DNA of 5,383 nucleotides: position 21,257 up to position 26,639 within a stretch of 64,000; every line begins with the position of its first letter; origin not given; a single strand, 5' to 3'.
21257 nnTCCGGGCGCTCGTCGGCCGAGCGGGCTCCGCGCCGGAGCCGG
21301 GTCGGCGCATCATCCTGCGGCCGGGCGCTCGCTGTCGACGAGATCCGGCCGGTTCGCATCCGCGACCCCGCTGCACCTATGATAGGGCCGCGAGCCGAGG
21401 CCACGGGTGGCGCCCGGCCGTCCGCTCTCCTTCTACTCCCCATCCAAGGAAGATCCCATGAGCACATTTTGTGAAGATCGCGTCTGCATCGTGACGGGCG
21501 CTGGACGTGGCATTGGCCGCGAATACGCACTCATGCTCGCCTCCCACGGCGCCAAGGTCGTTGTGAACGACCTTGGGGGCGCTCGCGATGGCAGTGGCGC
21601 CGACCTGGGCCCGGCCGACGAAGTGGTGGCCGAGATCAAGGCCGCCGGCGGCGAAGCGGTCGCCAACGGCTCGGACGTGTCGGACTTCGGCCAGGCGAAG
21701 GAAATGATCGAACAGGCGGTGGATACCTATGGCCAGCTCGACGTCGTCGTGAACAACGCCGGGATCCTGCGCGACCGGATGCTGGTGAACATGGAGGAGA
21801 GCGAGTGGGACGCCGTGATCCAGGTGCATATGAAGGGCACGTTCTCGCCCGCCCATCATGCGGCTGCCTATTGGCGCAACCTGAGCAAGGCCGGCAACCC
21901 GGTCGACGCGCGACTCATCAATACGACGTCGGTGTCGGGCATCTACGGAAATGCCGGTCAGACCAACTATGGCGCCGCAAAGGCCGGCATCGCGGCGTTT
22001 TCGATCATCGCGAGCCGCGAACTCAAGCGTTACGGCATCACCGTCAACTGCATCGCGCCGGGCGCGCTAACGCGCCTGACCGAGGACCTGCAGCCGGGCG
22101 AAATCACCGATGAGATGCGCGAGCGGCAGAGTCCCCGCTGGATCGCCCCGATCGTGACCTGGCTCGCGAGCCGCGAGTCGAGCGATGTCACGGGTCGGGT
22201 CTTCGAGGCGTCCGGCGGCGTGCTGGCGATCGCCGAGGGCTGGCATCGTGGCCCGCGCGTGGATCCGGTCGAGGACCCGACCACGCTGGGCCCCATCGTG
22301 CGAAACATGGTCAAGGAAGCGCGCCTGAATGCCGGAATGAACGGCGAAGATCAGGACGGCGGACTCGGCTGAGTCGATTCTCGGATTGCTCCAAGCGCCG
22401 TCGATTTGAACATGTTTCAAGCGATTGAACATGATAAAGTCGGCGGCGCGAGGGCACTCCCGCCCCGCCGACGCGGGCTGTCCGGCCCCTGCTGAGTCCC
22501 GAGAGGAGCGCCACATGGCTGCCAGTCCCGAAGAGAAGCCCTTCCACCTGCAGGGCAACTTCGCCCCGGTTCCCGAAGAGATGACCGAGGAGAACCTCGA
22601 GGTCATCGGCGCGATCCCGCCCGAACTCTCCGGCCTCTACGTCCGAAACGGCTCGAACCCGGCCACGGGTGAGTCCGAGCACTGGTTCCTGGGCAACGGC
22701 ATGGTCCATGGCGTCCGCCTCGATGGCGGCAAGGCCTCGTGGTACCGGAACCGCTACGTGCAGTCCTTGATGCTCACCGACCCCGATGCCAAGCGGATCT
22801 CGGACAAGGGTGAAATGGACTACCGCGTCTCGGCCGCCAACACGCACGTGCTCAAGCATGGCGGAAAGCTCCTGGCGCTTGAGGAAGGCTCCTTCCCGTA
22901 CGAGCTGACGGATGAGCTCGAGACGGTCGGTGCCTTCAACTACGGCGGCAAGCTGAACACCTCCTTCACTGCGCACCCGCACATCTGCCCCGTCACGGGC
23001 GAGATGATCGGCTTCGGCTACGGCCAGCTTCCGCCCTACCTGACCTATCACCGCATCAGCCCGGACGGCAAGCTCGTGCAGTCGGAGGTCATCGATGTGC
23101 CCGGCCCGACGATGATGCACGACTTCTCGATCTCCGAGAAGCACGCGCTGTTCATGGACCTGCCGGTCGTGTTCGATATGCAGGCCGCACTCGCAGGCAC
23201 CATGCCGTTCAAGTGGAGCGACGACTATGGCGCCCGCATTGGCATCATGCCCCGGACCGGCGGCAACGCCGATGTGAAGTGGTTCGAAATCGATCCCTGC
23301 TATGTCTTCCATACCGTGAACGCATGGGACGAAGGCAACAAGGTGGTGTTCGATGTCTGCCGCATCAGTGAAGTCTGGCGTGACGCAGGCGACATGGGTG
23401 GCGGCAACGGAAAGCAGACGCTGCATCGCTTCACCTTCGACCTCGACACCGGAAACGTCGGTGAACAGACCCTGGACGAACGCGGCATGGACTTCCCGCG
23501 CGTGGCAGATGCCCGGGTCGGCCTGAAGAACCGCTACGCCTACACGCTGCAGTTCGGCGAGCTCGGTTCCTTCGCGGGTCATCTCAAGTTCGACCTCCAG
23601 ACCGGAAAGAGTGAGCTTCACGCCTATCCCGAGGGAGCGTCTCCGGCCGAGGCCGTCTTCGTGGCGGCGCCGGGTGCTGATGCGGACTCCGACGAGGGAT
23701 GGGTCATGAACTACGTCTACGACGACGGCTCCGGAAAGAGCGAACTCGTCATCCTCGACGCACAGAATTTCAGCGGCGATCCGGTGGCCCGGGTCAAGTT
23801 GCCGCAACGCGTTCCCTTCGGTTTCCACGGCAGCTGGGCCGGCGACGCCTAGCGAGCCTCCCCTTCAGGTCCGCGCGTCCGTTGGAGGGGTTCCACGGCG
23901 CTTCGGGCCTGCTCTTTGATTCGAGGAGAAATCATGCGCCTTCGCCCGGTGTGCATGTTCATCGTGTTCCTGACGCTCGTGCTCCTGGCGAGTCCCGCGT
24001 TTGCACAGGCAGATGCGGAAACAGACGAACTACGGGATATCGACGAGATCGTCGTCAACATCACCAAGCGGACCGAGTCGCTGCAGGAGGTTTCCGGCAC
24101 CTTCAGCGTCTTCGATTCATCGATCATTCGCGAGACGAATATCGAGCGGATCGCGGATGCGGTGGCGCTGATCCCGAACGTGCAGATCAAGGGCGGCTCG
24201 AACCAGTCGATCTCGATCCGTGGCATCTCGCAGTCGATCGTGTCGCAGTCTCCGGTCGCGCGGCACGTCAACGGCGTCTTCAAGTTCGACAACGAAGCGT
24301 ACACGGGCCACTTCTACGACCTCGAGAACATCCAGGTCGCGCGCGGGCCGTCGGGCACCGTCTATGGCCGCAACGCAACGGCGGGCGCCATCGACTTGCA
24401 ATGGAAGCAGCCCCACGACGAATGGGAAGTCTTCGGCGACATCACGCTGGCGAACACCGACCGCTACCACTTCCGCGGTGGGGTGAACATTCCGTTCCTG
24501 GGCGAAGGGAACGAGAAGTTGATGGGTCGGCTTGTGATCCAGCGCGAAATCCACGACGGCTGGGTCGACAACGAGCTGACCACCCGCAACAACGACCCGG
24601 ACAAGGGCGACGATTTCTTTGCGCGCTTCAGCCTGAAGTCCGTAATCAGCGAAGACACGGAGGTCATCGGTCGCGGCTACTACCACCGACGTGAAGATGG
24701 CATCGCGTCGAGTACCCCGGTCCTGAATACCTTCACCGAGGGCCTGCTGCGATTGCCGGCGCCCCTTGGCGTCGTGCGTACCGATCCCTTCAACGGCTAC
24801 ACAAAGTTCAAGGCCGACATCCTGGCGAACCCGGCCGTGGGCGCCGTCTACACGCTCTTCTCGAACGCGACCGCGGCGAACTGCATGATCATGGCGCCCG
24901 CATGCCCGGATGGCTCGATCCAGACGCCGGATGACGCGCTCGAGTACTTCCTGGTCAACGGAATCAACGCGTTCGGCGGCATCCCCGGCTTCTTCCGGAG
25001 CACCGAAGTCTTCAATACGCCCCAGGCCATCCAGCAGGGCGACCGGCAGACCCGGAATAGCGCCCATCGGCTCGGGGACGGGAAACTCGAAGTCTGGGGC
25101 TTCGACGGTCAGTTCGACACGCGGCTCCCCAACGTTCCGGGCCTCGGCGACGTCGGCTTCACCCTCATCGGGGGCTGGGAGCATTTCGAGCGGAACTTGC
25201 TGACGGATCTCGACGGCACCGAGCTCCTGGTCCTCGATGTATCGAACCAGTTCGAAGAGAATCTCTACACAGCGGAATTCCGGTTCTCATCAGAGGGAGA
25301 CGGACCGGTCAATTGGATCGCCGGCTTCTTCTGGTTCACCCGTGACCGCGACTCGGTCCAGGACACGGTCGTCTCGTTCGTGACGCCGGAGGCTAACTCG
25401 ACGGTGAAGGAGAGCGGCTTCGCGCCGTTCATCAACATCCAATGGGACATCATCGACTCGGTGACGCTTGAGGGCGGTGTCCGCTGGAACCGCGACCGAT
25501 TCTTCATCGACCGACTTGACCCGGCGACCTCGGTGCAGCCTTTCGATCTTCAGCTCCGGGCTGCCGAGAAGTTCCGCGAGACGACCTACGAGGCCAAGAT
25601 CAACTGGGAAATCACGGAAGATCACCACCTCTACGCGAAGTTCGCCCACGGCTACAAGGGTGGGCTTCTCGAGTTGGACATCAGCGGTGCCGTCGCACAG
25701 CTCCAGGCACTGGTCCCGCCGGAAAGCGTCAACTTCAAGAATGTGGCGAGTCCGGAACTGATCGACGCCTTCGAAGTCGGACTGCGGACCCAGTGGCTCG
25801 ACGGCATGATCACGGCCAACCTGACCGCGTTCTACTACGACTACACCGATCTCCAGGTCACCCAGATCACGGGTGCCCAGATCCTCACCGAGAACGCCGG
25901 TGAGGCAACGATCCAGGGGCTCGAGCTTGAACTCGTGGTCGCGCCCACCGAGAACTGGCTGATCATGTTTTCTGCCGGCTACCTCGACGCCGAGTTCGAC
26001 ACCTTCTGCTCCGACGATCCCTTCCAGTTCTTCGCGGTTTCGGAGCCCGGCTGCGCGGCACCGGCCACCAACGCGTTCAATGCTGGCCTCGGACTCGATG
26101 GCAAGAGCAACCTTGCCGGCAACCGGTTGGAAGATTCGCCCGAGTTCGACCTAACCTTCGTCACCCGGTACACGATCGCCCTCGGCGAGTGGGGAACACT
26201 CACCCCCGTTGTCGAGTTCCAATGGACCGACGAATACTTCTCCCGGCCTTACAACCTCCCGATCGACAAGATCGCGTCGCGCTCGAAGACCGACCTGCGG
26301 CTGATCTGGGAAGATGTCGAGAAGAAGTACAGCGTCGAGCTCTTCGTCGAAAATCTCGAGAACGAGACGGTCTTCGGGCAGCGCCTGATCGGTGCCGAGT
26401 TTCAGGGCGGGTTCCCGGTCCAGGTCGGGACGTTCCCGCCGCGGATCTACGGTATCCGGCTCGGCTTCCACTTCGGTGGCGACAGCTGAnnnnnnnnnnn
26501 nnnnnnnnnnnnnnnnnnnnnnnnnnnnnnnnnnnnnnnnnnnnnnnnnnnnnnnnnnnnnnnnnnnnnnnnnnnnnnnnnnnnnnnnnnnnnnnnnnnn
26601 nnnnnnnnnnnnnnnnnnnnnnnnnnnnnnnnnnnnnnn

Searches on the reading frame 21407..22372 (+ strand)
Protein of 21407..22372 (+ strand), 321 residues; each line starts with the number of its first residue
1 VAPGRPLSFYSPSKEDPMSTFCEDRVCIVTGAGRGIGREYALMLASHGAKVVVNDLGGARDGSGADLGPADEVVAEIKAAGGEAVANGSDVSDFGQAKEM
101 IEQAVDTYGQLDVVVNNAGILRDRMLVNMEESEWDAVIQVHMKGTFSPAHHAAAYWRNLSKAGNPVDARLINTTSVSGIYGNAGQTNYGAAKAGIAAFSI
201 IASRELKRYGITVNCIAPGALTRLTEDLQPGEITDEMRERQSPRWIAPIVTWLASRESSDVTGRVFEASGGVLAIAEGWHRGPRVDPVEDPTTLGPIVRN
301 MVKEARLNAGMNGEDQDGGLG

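Call 8: search_protein_families(library=pfam, proteins=[window:21407-22372:+], max_evalue=0.001)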
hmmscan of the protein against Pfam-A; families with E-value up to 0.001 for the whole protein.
window:21407-22372:+ (321 aa): 3 families
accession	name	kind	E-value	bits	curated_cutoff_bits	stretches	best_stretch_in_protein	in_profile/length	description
PF00106.31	adh_short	-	1.1e-41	142.9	26.6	1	26-221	2-182/195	short chain dehydrogenase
PF13561.12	adh_short_C2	-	1.8e-37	129.6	27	1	31-272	1-235/236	Enoyl-(Acyl carrier protein) reductase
PF08659.16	KR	-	6.6e-19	69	22.6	1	27-199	3-160/180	KR domain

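Call 81: search_protein_families(library=ncbifam, proteins=[window:21407-22372:+], max_evalue=1e-20)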
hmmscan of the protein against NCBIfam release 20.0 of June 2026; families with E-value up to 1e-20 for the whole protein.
window:21407-22372:+ (321 aa): 117 families (the best 25 are shown)
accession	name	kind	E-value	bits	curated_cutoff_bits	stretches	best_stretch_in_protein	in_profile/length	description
NF005861.0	PRK07791.1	subfamily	3.1e-118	394.5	373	1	21-308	3-294/300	SDR family oxidoreductase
NF005862.0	PRK07792.1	equivalog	3.2e-79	266.3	414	1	22-277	11-260/307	3-oxoacyl-ACP reductase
NF004198.0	PRK05653.1-3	equivalog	1.2e-57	195.2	296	1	21-272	4-246/248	3-oxoacyl-ACP reductase FabG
TIGR01830.1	3oxo_ACP_reduc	equivalog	6.7e-55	186.4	297.75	1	27-272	1-238/239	3-oxoacyl-[acyl-carrier-protein] reductase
NF004197.0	PRK05653.1-1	equivalog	3.8e-49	167.6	332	1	19-273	2-247/249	3-oxoacyl-ACP reductase FabG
NF006110.0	PRK08261.1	equivalog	1.7e-45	155.8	410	1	22-270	212-448/454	3-oxoacyl-ACP reductase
NF004200.0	PRK05653.1-5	equivalog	2.4e-44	151.7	273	1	26-272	4-241/242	3-oxoacyl-ACP reductase FabG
NF005559.1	PRK07231.1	subfamily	4.1e-43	147.7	215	1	23-273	3-248/249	glucose 1-dehydrogenase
TIGR01829.1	AcAcCoA_reduct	subfamily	1.2e-42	146.3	302.1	1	25-272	1-240/242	acetoacetyl-CoA reductase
NF009466.0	PRK12826.1-2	subfamily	1.5e-42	145.8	222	1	24-272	3-244/248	3-oxoacyl-ACP reductase FabG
TIGR03971.1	SDR_subfam_1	subfamily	5e-42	144.1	300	1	23-273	2-269/271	mycofactocin-coupled SDR family oxidoreductase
NF006072.0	PRK08217.1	subfamily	1.2e-41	143.2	298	1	23-272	4-251/253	3-ketoacyl-(acyl-carrier-protein) reductase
NF053542.1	FlxB_rubin_SDR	equivalog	1.8e-41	142.5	340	1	26-272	2-239/239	flexirubin biosynthesis SDR family reductase FlxB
NF009464.0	PRK12824.1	subfamily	2.8e-40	138.5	269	1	24-272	2-242/245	3-oxoacyl-ACP reductase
NF004199.0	PRK05653.1-4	equivalog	4.9e-39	134.4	301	1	26-273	7-246/247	3-oxoacyl-ACP reductase FabG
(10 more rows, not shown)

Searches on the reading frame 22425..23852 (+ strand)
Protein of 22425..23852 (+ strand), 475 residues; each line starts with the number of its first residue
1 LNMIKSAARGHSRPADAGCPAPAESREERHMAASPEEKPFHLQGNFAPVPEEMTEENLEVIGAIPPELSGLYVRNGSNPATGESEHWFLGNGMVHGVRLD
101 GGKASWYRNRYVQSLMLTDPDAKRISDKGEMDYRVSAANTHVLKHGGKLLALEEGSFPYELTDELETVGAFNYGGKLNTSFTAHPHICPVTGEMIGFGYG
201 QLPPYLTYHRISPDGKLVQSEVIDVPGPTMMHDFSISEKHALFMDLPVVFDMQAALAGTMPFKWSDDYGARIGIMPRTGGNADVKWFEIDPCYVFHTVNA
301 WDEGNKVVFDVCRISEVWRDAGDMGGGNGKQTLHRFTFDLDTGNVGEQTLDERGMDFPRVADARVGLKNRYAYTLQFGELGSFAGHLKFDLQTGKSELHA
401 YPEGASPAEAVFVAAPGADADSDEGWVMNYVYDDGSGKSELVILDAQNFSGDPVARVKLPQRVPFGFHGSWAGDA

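Call 8: search_protein_families(library=pfam, proteins=[window:22425-23852:+], max_evalue=0.001)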
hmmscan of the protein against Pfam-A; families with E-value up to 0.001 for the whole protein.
window:22425-23852:+ (475 aa): 1 family
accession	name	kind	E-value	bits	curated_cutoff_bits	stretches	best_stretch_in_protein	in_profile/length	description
PF03055.21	RPE65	-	1e-125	420.9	27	1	46-472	1-468/469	Retinal pigment epithelial membrane protein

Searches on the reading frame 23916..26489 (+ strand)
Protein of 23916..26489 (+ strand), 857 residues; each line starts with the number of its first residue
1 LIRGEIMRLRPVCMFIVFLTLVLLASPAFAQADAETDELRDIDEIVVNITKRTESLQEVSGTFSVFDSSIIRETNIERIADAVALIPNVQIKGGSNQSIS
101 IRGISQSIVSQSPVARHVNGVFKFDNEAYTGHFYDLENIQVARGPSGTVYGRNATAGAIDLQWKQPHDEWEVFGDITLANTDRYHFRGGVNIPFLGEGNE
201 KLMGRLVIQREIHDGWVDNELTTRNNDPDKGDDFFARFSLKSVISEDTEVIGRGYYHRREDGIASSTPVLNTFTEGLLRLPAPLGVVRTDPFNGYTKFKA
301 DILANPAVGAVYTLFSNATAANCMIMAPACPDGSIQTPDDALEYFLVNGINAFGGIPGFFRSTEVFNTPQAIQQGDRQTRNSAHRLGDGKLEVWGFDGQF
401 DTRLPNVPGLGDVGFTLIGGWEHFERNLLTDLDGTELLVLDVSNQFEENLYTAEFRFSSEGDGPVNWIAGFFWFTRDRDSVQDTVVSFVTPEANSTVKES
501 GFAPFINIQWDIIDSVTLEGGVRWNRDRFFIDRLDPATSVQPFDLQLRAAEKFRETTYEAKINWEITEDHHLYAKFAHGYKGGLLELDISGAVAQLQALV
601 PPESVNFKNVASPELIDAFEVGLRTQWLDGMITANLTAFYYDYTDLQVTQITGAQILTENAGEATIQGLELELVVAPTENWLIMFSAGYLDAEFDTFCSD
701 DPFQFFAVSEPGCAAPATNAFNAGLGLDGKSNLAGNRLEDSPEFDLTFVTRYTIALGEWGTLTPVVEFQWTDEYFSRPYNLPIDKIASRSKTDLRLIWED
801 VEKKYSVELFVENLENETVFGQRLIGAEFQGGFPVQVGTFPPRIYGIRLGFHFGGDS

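Call 8: search_protein_families(library=pfam, proteins=[window:23916-26489:+], max_evalue=0.001)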
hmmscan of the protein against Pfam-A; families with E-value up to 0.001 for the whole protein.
window:23916-26489:+ (857 aa): 2 families
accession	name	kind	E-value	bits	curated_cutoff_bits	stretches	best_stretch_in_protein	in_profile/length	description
PF00593.30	TonB_dep_Rec_b-barrel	-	4.6e-31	109.6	27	1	358-814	35-436/436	TonB dependent receptor-like, beta-barrel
PF07715.20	Plug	-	8.7e-13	49.2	23.9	1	56-158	2-107/107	TonB-dependent Receptor Plug Domain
